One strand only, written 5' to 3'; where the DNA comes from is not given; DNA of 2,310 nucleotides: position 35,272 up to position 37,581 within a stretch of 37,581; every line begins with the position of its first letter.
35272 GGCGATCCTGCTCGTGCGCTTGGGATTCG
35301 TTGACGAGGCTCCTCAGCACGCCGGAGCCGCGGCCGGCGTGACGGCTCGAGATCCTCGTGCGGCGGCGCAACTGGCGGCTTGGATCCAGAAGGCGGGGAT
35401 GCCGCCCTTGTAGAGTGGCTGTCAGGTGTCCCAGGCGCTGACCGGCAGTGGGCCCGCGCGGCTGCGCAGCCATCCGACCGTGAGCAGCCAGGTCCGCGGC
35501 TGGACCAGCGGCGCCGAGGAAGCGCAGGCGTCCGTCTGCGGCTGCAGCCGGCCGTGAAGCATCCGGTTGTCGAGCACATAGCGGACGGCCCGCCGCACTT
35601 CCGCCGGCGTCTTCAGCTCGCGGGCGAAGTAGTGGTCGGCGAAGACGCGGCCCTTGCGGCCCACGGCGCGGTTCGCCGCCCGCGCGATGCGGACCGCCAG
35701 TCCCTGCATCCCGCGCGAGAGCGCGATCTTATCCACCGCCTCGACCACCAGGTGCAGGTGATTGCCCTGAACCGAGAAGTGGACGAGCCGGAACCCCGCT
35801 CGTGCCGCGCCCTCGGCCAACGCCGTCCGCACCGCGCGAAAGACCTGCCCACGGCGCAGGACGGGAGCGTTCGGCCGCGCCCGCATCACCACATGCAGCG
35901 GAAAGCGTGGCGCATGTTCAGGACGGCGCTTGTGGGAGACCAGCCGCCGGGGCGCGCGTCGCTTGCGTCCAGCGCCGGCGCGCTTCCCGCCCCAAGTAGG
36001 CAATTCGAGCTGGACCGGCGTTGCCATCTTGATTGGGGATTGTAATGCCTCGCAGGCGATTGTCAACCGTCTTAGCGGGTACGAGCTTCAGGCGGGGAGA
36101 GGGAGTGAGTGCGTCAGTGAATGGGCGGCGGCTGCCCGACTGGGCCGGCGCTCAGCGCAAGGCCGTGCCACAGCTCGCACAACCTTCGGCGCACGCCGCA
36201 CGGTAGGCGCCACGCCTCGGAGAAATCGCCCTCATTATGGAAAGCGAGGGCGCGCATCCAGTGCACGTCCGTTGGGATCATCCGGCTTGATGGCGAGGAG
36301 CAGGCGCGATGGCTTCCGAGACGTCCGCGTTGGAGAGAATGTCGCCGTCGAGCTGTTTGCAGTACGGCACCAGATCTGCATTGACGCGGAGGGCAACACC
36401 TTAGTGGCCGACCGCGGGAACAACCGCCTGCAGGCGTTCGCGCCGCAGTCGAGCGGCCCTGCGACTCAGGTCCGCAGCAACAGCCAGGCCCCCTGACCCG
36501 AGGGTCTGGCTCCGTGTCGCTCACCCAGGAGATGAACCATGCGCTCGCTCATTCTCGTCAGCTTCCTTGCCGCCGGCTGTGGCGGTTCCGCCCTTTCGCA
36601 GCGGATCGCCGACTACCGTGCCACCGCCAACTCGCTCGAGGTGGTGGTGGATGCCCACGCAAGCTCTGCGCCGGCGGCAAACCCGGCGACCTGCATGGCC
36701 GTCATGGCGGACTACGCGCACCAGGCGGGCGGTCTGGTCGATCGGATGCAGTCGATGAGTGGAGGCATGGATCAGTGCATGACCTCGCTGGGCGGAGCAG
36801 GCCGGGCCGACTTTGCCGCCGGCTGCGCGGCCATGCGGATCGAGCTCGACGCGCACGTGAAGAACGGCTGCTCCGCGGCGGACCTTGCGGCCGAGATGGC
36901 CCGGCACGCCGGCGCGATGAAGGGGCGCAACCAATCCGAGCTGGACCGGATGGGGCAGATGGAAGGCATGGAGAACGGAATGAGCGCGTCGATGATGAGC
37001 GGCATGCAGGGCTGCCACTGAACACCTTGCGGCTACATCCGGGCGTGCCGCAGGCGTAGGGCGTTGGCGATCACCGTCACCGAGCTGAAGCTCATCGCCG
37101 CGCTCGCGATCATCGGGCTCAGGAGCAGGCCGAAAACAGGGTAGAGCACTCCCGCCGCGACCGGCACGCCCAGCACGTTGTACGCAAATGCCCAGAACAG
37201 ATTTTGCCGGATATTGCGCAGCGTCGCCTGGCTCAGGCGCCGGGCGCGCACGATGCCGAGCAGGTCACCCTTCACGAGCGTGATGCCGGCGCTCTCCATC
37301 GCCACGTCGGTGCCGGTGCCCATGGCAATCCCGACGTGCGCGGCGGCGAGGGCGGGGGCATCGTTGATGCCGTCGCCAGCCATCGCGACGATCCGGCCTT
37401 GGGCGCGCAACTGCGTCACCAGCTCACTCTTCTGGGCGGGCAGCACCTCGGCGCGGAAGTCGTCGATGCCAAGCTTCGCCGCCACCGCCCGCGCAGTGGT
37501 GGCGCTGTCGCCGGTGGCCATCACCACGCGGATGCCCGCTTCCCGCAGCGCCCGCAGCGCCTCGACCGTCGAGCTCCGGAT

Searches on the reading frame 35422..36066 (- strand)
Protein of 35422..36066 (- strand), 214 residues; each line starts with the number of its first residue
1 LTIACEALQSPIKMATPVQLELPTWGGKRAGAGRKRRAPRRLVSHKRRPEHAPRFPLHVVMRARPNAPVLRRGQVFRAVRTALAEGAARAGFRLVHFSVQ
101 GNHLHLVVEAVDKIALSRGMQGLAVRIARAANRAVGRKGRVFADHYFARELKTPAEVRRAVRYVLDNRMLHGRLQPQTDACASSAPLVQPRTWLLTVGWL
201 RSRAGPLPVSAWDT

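Call 57: search_protein_families(library=pfam, proteins=[window:35422-36066:-], max_evalue=0.001)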
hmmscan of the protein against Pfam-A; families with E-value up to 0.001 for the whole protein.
window:35422-36066:- (214 aa): 1 family
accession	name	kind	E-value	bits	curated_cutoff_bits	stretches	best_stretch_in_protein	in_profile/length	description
PF01797.21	Y1_Tnp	-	3.7e-08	33.9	23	1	57-164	7-118/121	Transposase IS200 like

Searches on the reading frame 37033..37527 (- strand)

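Call 57: search_protein_families(library=pfam, proteins=[window:37033-37527:-], max_evalue=0.001)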
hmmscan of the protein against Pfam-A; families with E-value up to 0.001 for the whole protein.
window:37033-37527:- (164 aa): 2 families
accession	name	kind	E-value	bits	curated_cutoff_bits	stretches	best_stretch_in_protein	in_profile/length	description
PF00702.32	Hydrolase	-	1e-11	46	26.4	1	2-64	118-191/191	haloacid dehalogenase-like hydrolase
PF08282.18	Hydrolase_3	-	0.0002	21.6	20.9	1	36-84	195-243/255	haloacid dehalogenase-like hydrolase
